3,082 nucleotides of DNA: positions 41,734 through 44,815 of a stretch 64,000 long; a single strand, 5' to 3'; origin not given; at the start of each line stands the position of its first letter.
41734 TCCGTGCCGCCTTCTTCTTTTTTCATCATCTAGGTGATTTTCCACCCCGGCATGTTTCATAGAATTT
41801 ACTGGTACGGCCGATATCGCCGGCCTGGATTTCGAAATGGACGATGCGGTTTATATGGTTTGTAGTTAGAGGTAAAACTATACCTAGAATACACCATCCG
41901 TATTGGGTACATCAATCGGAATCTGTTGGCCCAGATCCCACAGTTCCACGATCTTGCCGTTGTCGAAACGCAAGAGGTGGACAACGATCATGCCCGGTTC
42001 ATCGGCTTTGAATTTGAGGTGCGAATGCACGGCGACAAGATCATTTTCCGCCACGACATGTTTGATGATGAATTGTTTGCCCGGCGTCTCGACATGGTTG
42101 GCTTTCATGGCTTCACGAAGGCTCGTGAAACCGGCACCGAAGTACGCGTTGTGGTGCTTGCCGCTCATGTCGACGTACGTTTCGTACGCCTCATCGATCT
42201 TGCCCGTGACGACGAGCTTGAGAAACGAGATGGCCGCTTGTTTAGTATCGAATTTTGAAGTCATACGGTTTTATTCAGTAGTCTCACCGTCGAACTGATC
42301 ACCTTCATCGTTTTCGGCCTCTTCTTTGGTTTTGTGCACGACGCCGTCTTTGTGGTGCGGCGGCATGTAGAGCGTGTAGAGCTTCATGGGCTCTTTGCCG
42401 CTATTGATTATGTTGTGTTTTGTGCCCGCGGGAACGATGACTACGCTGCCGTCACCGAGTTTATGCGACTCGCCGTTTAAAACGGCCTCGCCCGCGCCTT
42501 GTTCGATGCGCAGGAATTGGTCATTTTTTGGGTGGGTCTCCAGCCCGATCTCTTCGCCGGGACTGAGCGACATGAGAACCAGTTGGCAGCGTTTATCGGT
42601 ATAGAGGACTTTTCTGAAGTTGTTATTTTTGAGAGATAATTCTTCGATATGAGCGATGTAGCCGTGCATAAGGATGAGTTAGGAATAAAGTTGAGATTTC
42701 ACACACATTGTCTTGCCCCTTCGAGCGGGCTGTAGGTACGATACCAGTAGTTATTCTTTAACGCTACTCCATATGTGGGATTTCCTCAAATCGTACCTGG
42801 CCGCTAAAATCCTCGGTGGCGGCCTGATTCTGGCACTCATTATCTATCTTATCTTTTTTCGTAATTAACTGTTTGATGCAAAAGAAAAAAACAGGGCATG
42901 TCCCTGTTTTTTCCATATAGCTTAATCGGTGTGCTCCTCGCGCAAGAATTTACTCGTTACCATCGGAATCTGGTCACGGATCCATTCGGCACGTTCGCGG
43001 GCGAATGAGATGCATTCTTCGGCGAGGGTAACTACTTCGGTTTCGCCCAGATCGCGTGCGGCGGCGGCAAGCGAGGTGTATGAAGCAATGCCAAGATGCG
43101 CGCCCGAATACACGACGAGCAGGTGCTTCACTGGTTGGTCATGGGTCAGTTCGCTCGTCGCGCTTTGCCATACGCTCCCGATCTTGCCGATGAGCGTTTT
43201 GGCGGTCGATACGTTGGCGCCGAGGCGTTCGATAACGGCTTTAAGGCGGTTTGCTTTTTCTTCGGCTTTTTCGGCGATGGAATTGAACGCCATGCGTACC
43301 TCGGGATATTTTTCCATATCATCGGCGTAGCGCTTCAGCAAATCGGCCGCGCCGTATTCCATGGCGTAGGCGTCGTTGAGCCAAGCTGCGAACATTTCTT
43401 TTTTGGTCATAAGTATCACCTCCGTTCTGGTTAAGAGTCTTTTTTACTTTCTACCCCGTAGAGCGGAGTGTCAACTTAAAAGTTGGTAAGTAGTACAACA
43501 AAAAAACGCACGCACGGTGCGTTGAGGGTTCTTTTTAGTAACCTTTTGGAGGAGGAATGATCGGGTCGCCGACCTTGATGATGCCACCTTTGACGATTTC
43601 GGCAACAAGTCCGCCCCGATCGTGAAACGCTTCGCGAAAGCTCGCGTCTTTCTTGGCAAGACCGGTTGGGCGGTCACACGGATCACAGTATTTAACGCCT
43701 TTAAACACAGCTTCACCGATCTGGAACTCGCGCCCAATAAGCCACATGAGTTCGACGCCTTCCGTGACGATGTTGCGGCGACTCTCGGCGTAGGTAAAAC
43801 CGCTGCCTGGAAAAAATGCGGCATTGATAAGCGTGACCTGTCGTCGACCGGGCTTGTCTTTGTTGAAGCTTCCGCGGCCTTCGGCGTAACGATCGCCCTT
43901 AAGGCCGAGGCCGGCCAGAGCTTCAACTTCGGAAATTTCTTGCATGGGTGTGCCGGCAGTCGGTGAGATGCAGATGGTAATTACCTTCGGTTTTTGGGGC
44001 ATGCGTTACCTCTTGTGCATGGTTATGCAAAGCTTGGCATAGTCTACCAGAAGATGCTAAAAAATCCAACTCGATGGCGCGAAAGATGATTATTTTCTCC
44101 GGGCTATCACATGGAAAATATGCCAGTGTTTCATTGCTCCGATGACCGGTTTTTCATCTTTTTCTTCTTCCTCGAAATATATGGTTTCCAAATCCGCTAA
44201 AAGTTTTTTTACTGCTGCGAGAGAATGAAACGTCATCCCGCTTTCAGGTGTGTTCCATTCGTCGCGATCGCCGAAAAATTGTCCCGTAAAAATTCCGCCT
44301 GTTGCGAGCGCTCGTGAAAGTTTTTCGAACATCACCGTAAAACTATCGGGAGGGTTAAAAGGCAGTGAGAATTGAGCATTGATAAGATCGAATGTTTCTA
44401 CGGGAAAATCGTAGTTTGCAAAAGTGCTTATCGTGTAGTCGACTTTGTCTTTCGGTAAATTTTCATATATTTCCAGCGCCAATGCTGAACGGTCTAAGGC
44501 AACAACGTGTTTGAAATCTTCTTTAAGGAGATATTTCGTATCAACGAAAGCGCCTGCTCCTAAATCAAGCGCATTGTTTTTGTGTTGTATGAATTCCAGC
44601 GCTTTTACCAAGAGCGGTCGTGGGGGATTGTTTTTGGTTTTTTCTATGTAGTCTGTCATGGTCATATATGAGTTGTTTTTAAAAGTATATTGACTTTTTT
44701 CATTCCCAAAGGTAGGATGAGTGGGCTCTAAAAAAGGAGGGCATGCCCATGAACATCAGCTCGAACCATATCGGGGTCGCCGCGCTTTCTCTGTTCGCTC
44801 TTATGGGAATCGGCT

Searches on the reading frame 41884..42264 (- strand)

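Call 19: search_protein_families(library=pfam, proteins=[window:41884-42264:-], max_evalue=0.001)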
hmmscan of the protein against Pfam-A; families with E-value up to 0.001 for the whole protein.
window:41884-42264:- (126 aa): 2 families
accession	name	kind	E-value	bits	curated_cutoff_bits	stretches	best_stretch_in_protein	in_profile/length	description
PF07366.18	SnoaL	-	9.9e-08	32.3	28.4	1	21-115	14-120/126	SnoaL-like polyketide cyclase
PF12680.13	SnoaL_2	-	2.7e-06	28.3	27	1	26-107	15-101/102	SnoaL-like domain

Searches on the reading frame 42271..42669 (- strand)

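Call 10: search_protein_families(library=pfam, proteins=[window:42271-42669:-], max_evalue=0.001)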
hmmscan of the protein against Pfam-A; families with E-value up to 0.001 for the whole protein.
window:42271-42669:- (132 aa): 4 families
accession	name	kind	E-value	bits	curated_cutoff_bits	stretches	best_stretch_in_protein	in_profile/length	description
PF07883.17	Cupin_2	-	7.8e-17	61.2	27.2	1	32-100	2-69/70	Cupin domain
PF02311.25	AraC_binding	-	1.6e-07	31.5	21.1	1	46-104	21-78/135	AraC-like ligand binding domain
PF01050.24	MannoseP_isomer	-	0.00015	22.4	23.6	1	21-98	21-98/116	Mannose-6-phosphate isomerase C-terminal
PF00190.28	Cupin_1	-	0.00039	20.4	22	1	37-100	42-112/151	Cupin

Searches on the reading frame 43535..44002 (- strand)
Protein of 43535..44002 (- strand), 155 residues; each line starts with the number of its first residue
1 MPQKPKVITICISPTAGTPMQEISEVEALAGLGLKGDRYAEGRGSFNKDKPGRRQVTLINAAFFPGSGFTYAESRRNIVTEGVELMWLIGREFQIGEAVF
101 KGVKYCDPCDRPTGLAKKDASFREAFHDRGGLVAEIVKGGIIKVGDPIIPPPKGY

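Call 10: search_protein_families(library=pfam, proteins=[window:43535-44002:-], max_evalue=0.001)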
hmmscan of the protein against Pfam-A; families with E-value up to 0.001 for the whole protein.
window:43535-44002:- (155 aa): 1 family
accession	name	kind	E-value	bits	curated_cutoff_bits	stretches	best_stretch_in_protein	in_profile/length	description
PF03473.23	MOSC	-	5.1e-10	39.8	22.7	1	69-148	32-119/120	MOSC domain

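Call 68: search_protein_families(library=ncbifam, proteins=[window:43535-44002:-], max_evalue=0.001)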
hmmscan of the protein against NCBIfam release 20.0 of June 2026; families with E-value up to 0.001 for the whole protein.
window:43535-44002:- (155 aa): 1 family
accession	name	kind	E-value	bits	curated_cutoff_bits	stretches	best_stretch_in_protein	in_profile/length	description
NF011069.0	PRK14499.1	equivalog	5.2e-07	29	457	1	4-148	162-303/308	cyclic pyranopterin monophosphate synthase MoaC/MOSC-domain-containing protein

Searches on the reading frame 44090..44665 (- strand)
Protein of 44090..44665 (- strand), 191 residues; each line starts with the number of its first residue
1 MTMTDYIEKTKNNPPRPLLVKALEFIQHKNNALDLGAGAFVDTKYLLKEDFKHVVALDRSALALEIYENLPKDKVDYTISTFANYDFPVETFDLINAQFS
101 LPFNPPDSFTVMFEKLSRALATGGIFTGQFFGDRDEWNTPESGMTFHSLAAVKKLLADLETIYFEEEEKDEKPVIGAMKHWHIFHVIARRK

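Call 10: search_protein_families(library=pfam, proteins=[window:44090-44665:-], max_evalue=0.001)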
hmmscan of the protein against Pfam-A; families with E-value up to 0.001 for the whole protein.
window:44090-44665:- (191 aa): 2 families
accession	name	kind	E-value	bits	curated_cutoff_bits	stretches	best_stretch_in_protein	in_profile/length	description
PF13649.12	Methyltransf_25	-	2.4e-08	35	27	1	33-124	2-97/97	Methyltransferase domain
PF08241.18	Methyltransf_11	-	2.6e-07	31.6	21.2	1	33-126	1-93/95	Methyltransferase domain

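Call 68: search_protein_families(library=ncbifam, proteins=[window:44090-44665:-], max_evalue=0.001)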
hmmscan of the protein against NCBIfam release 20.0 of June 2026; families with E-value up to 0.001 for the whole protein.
window:44090-44665:- (191 aa): 2 families
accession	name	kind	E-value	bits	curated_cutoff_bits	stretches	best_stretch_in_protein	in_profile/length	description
TIGR02072.1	BioC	equivalog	4e-06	26.8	184.95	1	19-166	23-178/244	malonyl-ACP O-methyltransferase BioC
NF008992.0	PRK12335.1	equivalog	0.00058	19.1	303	1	6-125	100-220/289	SAM-dependent methyltransferase TehB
